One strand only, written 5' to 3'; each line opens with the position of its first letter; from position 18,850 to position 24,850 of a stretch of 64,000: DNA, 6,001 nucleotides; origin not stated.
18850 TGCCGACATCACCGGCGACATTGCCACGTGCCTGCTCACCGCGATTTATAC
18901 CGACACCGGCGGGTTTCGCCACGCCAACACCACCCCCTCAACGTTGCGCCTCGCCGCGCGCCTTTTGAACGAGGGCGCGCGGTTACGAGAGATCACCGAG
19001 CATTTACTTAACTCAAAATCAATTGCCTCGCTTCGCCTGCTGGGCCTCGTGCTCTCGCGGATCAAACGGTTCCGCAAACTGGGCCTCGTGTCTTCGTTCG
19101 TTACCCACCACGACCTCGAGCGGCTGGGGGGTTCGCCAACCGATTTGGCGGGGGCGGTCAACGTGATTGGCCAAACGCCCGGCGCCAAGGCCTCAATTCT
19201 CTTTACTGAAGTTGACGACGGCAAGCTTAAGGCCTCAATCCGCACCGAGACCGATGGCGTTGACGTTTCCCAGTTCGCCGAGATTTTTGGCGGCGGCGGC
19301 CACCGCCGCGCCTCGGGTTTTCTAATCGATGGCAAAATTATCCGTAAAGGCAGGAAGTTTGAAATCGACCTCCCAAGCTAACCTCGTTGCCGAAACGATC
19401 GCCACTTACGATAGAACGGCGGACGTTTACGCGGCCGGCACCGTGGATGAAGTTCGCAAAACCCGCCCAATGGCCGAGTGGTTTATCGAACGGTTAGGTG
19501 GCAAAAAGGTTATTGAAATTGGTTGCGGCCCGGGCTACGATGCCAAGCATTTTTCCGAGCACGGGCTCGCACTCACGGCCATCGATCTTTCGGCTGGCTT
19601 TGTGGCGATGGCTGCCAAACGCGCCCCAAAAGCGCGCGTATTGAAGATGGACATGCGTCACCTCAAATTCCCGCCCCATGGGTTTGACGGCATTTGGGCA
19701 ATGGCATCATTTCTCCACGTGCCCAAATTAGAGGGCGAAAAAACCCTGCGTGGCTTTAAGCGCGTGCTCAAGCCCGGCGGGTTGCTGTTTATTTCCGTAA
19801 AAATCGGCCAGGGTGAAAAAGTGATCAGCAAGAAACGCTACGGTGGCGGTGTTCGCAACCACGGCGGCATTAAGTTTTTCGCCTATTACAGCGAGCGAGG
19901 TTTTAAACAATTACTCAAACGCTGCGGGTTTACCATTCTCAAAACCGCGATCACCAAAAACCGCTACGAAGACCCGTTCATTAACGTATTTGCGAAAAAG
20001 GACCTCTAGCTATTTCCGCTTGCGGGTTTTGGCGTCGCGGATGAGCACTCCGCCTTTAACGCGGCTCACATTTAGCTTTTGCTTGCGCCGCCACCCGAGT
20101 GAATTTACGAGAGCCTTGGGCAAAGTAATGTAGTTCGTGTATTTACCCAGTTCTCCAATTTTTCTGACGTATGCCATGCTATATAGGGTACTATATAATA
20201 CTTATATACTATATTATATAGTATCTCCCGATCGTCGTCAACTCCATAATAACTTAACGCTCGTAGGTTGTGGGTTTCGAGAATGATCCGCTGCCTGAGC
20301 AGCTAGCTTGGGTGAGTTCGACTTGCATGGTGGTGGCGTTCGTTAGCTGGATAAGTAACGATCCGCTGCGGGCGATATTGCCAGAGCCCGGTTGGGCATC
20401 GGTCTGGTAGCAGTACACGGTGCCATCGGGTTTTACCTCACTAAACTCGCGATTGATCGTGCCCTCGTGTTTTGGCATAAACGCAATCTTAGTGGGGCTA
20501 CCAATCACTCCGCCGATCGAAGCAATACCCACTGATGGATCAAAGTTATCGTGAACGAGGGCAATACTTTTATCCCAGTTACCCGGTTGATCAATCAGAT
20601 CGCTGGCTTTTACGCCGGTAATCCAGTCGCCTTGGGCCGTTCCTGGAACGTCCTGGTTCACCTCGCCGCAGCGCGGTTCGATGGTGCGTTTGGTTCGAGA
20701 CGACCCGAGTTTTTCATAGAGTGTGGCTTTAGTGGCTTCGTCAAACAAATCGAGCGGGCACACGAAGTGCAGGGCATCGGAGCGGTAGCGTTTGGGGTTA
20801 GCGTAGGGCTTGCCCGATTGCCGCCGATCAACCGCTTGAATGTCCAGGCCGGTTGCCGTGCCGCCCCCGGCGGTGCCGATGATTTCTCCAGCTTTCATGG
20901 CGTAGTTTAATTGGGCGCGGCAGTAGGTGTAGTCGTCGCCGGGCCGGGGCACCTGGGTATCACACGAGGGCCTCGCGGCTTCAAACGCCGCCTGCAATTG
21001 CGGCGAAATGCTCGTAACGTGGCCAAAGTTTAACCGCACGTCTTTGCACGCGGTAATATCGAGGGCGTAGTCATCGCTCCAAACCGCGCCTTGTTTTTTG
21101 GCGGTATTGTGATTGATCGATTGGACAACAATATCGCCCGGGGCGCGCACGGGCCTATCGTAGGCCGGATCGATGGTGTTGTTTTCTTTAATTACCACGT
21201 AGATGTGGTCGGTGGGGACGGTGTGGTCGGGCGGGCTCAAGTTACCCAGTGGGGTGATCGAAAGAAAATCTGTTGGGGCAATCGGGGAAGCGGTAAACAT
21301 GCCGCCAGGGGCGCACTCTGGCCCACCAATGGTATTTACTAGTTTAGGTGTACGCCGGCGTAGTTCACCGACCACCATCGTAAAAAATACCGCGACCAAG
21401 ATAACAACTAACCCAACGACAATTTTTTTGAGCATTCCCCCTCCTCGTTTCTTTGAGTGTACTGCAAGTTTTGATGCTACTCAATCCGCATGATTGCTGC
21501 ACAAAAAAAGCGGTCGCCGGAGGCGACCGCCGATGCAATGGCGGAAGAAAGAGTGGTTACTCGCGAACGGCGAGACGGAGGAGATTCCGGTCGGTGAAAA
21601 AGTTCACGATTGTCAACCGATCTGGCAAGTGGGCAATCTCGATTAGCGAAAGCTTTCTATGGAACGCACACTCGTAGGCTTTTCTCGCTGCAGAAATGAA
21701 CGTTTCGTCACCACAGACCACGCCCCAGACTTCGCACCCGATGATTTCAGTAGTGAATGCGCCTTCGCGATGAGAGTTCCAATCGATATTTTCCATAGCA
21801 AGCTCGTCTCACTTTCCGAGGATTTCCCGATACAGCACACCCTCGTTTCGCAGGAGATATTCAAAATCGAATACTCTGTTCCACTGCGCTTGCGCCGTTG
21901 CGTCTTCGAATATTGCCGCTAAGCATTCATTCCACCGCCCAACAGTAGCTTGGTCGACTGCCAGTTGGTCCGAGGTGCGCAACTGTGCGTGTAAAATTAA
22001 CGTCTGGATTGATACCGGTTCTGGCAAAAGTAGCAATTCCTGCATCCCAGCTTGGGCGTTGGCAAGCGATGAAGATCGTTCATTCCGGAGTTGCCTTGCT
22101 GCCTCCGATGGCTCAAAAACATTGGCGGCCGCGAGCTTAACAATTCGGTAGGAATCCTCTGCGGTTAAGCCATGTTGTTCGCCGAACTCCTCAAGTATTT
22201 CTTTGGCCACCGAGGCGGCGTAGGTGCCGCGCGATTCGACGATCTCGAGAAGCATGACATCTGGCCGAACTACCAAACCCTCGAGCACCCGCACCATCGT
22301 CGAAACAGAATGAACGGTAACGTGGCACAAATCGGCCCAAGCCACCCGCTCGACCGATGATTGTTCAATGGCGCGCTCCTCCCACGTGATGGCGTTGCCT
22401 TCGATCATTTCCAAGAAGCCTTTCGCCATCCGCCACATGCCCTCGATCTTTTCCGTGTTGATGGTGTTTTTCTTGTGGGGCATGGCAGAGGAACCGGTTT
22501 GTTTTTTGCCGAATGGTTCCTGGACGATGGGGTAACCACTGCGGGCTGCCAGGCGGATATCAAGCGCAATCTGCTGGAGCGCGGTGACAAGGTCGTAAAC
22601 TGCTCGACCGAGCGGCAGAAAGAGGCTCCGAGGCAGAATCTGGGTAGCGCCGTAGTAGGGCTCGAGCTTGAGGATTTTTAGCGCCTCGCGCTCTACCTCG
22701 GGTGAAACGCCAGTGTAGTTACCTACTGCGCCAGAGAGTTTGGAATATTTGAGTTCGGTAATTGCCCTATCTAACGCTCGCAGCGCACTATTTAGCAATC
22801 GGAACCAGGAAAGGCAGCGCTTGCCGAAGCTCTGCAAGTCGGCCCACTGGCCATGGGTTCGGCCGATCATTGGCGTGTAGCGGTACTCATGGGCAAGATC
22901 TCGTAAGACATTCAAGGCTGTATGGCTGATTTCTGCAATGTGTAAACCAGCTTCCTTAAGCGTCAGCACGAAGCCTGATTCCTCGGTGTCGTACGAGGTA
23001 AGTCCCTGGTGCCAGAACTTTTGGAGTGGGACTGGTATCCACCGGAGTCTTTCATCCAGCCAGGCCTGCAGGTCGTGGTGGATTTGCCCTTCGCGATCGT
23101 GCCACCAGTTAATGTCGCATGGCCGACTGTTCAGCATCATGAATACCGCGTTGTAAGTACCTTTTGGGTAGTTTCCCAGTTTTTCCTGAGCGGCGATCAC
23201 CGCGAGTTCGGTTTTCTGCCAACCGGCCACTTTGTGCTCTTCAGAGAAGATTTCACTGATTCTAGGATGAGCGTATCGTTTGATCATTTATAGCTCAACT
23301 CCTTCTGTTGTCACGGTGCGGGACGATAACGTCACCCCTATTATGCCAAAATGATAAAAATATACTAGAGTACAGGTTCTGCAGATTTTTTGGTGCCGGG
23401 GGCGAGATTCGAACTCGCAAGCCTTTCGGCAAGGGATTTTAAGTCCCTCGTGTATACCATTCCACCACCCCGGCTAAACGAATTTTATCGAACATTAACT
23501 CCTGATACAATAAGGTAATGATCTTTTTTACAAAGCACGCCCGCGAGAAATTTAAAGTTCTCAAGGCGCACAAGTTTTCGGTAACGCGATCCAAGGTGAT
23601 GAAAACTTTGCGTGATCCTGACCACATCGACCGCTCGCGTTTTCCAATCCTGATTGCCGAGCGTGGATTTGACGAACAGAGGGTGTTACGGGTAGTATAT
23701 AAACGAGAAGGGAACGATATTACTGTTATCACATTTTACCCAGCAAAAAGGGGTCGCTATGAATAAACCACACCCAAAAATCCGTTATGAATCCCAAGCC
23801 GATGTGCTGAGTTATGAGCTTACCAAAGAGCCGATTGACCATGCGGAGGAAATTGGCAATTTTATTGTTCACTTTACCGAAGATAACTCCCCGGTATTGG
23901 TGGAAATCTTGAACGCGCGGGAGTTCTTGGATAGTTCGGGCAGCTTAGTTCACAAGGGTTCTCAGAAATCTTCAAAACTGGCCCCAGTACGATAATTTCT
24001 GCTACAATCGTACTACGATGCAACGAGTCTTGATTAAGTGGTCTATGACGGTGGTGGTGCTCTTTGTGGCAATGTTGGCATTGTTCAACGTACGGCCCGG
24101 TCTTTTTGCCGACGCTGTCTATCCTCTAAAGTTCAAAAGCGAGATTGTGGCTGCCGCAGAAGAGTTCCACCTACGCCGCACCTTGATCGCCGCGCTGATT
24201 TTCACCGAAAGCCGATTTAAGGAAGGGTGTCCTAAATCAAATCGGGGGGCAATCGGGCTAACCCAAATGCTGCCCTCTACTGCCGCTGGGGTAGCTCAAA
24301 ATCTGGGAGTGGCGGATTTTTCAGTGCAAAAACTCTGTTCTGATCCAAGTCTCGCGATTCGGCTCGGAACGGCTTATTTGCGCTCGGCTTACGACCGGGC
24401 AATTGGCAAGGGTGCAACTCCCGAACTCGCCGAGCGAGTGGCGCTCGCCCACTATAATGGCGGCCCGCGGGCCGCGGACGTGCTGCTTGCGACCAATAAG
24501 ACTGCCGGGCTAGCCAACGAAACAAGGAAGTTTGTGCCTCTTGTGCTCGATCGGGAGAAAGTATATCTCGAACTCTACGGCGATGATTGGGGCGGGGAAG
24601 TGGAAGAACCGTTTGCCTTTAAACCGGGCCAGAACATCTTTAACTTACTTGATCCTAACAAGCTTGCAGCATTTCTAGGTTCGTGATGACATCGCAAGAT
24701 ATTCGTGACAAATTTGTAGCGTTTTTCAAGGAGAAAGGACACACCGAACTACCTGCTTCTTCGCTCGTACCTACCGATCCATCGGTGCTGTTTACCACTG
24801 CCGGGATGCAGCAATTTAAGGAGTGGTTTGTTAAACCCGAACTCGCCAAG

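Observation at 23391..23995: DUF4258/DUF2283 toxin-antitoxin-like pair immediately 3' of tRNA-Leu(TAA)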

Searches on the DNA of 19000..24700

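Call 98: search_rna_families(source=window, start=19000, end=24700, threshold=evalue, max_evalue=1)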
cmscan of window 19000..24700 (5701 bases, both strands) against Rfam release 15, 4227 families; matches with E-value up to 1: 1.
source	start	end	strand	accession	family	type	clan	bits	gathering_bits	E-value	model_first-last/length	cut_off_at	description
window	23394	23474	-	RF00005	tRNA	Gene; tRNA;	CL00001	61.7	29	5.5e-12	1-71/71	no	tRNA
